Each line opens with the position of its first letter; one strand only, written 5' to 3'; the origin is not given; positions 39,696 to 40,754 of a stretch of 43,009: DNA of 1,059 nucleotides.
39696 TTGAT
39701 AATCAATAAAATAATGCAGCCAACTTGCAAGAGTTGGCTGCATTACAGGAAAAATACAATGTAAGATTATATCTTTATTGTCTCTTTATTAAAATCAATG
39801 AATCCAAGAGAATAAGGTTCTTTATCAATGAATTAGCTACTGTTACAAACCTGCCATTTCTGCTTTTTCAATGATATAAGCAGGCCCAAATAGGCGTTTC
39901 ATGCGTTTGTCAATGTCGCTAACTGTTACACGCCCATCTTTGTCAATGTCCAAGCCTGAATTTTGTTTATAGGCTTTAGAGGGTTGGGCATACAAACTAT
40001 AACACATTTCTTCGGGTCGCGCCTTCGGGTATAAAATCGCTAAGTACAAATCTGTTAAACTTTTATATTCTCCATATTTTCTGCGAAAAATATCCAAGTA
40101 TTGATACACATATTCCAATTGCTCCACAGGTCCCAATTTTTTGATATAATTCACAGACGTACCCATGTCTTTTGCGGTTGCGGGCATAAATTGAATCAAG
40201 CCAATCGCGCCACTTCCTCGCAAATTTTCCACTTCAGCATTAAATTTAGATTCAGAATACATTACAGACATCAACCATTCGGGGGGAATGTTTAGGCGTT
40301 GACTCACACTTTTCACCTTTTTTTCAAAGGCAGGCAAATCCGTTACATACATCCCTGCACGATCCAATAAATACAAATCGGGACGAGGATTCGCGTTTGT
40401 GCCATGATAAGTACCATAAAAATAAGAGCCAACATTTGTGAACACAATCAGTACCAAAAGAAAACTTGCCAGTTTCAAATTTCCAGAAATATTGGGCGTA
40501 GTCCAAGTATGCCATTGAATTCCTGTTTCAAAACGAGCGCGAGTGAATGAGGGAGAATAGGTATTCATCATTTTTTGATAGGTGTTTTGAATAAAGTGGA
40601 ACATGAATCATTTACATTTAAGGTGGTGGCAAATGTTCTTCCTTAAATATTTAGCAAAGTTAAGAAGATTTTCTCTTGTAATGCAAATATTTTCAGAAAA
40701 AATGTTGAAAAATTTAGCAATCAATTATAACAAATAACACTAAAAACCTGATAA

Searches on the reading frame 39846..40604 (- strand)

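Call 71: search_protein_families(library=pfam, proteins=[window:39846-40604:-], max_evalue=0.00001)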
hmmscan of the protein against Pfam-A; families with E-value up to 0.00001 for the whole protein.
window:39846-40604:- (253 aa): 1 family
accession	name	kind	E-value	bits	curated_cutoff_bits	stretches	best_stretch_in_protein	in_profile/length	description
PF01464.25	SLT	-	5.7e-11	42.4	21.3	1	100-179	6-85/117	Transglycosylase SLT domain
